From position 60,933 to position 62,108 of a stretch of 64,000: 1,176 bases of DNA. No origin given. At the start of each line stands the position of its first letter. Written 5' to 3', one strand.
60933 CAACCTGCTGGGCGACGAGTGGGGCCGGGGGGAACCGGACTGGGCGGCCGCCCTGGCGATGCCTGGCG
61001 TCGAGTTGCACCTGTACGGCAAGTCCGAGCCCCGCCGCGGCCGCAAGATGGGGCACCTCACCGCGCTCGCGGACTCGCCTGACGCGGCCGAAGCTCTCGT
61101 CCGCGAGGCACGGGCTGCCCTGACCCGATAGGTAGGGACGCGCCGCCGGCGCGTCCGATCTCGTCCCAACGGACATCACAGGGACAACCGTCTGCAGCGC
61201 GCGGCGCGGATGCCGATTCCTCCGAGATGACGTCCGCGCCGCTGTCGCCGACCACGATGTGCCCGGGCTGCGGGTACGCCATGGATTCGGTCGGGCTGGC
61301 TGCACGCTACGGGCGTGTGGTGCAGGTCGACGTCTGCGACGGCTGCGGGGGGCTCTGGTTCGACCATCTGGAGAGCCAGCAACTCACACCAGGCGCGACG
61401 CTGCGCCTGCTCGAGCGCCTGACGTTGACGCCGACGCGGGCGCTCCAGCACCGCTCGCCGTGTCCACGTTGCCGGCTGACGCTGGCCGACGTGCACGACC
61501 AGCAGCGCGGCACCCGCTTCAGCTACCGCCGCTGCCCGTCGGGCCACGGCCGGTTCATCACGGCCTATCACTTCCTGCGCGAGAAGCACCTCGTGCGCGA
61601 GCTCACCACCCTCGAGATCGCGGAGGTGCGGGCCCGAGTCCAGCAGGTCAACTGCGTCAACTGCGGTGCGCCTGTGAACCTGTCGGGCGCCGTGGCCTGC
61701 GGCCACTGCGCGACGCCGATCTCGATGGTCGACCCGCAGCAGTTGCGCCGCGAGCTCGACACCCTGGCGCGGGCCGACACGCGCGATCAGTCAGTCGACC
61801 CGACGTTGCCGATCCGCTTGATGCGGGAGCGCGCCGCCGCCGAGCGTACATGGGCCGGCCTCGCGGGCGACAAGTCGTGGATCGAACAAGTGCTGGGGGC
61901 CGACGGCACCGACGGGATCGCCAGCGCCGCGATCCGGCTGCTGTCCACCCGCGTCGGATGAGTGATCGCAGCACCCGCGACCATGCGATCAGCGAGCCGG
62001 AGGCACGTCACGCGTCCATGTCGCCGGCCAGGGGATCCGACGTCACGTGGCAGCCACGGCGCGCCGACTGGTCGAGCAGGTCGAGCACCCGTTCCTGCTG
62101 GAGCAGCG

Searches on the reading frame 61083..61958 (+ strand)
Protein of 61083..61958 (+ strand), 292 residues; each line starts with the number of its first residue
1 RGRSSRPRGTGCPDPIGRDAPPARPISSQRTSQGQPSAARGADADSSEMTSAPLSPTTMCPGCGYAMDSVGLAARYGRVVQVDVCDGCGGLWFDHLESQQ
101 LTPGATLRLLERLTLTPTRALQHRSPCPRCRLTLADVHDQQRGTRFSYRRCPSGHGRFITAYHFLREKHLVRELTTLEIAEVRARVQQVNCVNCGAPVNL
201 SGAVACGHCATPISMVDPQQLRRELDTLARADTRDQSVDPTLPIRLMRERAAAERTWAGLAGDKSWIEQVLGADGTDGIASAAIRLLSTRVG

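Call 90: search_protein_families(library=pfam, proteins=[window:61083-61958:+], max_evalue=0.0001)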
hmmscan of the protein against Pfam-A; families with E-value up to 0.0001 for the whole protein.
window:61083-61958:+ (292 aa): 1 family
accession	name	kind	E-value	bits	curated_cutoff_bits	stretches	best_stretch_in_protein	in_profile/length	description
PF13453.11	Zn_ribbon_TFIIB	-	1e-07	31.7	22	1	59-101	1-38/41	Transcription factor zinc-finger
